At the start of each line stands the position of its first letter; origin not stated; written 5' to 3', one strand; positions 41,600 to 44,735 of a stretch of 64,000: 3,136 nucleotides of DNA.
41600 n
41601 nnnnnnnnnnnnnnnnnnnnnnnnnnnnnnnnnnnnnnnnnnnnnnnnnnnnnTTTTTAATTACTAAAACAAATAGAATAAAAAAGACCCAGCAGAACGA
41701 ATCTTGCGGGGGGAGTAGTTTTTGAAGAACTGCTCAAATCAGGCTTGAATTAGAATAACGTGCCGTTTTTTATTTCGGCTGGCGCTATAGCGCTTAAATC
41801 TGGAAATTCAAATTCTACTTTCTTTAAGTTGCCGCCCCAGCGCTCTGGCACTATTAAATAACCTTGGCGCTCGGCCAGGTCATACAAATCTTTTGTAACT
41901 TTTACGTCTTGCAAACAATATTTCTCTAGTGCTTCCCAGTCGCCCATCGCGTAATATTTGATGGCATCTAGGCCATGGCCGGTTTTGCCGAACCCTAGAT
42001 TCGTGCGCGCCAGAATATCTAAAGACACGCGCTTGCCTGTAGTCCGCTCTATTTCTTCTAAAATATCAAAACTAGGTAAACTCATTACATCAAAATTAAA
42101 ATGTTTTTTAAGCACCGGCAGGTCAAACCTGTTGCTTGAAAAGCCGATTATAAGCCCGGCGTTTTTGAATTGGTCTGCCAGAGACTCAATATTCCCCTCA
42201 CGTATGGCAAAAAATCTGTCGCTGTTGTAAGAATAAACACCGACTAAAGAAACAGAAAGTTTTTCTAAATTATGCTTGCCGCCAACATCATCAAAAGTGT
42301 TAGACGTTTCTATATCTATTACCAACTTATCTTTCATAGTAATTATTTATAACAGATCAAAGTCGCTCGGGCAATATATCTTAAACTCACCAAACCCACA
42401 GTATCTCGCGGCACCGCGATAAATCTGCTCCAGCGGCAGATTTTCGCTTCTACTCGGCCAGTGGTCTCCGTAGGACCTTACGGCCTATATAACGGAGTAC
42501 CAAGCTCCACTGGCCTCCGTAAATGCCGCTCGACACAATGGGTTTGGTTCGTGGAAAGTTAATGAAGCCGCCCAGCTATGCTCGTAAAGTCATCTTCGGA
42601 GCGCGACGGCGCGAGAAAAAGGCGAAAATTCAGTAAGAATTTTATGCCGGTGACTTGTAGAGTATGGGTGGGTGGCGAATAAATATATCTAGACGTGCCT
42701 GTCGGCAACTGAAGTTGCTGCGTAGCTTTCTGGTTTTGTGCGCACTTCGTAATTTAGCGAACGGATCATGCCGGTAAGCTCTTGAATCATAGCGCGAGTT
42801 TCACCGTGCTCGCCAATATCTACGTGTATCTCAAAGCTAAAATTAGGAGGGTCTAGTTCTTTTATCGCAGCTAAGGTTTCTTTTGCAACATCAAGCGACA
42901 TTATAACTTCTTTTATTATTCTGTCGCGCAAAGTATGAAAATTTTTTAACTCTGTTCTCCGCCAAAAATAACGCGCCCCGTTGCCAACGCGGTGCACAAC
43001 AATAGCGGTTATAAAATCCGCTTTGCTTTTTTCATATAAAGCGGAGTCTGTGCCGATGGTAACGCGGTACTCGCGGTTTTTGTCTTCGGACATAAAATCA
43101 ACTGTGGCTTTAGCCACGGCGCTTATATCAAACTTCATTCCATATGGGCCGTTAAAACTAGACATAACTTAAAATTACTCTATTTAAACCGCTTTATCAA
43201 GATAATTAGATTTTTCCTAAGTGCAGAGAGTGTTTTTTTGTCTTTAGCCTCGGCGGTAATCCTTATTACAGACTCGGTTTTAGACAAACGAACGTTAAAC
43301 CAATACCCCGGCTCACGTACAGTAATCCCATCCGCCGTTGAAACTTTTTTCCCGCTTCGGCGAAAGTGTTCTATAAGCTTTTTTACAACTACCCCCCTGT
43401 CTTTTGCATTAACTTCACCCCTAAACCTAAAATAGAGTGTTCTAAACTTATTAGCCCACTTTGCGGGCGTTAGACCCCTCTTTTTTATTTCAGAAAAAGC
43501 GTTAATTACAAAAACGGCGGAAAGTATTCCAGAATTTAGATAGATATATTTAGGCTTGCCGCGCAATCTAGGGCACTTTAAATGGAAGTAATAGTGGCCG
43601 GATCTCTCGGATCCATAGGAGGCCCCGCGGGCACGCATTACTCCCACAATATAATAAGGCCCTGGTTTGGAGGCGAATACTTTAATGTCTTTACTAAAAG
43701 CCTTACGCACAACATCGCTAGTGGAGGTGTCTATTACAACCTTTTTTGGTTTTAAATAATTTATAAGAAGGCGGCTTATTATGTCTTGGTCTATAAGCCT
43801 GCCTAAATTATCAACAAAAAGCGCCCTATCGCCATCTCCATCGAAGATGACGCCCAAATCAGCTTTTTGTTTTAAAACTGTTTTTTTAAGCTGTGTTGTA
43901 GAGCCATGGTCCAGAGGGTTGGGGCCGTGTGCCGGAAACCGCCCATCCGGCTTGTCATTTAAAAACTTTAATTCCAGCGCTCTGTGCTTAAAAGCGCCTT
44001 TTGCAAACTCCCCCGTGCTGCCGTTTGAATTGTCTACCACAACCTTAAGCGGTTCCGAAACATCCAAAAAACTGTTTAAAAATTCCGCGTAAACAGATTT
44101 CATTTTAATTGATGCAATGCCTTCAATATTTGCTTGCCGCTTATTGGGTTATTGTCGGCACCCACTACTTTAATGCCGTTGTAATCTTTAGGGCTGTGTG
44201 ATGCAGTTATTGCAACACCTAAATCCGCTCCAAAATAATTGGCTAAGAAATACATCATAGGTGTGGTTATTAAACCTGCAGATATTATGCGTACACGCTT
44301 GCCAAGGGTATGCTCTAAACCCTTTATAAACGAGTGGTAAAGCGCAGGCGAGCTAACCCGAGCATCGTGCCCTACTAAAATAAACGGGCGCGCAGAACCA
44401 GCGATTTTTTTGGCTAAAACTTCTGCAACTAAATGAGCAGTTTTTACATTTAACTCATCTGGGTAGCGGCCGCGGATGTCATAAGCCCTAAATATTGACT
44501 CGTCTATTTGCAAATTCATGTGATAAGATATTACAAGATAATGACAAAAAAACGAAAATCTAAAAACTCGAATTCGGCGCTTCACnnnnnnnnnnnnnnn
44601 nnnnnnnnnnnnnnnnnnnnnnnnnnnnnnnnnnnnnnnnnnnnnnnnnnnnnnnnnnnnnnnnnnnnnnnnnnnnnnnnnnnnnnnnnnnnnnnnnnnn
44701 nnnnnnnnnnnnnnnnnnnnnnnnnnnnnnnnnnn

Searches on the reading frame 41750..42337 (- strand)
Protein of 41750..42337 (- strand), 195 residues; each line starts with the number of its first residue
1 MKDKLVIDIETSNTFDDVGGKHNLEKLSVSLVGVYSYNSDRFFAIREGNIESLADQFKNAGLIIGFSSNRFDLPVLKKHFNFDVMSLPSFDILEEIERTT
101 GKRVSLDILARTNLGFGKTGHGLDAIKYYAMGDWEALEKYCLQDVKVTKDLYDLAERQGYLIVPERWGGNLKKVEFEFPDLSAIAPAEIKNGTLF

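Call 44: search_protein_families(library=pfam, proteins=[window:41750-42337:-], max_evalue=0.001)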
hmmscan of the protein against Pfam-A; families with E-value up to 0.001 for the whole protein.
window:41750-42337:- (195 aa): 2 families
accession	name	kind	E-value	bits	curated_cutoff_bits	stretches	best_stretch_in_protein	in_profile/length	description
PF13482.12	RNase_H_2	-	5.6e-10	39.8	22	1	28-154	16-163/165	RNase_H superfamily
PF10108.15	DNA_pol_B_exo2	-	0.00045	20.4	24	0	94-148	110-166/213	Predicted 3'-5' exonuclease related to the exonuclease domain of PolB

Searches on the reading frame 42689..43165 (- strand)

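Call 44: search_protein_families(library=pfam, proteins=[window:42689-43165:-], max_evalue=0.001)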
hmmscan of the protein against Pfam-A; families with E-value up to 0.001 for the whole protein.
window:42689-43165:- (158 aa): 1 family
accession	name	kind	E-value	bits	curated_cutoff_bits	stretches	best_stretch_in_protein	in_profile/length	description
PF04308.18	RNaseH_like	-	2.2e-44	151.3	25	1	17-157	2-143/145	Ribonuclease H-like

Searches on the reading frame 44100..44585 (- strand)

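Call 44: search_protein_families(library=pfam, proteins=[window:44100-44585:-], max_evalue=0.001)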
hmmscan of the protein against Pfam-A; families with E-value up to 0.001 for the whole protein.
window:44100-44585:- (161 aa): 1 family
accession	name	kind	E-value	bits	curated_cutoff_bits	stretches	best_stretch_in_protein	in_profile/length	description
PF02878.22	PGM_PMM_I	-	2e-28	99.3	22.5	1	31-153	3-124/138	Phosphoglucomutase/phosphomannomutase, alpha/beta/alpha domain I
